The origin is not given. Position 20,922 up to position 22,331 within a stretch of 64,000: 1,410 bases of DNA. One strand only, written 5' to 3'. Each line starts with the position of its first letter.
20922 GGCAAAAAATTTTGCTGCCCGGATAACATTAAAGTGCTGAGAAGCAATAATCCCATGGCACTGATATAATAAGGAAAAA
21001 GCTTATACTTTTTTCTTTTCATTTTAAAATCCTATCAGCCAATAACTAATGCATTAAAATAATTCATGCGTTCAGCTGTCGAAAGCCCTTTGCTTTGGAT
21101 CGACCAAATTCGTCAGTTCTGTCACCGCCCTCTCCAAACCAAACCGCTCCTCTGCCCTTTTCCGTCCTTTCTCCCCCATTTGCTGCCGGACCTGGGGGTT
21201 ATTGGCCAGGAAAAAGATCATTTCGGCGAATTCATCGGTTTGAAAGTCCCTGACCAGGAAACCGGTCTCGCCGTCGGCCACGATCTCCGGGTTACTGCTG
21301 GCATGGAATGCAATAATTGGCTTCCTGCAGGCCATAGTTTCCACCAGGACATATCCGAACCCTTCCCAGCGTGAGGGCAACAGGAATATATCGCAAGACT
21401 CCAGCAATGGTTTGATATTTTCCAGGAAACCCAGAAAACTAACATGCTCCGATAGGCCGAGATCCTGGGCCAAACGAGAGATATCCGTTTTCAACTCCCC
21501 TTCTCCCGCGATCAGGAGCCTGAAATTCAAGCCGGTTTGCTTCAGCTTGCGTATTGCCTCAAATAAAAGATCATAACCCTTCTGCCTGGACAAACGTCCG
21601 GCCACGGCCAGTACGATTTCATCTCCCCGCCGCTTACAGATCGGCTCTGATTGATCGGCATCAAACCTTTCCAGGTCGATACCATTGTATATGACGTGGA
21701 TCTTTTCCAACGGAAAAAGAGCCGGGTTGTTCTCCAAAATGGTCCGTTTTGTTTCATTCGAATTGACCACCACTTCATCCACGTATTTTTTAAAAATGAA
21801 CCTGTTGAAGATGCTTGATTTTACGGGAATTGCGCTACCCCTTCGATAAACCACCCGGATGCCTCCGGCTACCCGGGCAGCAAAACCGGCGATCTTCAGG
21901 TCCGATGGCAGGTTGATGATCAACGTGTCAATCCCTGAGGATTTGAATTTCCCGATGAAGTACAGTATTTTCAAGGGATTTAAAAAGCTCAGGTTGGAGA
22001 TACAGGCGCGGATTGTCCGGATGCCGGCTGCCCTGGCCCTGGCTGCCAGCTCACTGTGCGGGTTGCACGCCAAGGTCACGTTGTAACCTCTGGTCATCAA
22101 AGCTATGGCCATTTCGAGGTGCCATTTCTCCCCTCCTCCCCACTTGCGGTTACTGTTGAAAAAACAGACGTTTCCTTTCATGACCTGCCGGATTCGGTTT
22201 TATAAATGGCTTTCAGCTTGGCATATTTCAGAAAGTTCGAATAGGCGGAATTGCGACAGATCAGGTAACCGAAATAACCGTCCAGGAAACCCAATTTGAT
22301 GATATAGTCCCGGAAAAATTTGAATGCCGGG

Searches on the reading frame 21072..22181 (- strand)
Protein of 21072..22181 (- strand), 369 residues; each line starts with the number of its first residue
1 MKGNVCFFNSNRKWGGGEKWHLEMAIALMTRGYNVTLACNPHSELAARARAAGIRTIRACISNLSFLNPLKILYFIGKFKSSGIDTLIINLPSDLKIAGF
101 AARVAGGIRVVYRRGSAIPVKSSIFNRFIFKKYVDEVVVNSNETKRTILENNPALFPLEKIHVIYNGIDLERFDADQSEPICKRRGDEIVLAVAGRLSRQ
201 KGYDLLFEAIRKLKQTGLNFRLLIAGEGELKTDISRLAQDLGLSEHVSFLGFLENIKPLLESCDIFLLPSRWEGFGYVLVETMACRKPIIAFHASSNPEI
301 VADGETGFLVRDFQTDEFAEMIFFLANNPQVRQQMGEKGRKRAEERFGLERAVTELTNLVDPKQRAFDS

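Call 9: search_protein_families(library=pfam, proteins=[window:21072-22181:-])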
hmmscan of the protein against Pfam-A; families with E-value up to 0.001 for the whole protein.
window:21072-22181:- (369 aa): 6 families
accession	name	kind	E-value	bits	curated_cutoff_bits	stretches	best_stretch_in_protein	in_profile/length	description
PF00534.26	Glycos_transf_1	-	1.7e-44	151.8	26.4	1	183-342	10-172/172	Glycosyl transferases group 1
PF13692.12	Glyco_trans_1_4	-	1.9e-36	125.9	27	1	190-327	3-141/142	Glycosyl transferases group 1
PF13439.12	Glyco_transf_4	-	2.3e-15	57.5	28.5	1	14-172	1-170/170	Glycosyltransferase Family 4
PF20706.3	GT4-conflict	-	6.6e-09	35.7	26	1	160-295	173-314/385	Family 4 Glycosyltransferase in conflict systems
PF13524.12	Glyco_trans_1_2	-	7.4e-06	26.4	25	1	207-356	6-142/144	Glycosyl transferase-like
PF13579.12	Glyco_trans_4_4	-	4.9e-05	24.2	29.7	1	15-167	1-158/158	Glycosyl transferase 4-like domain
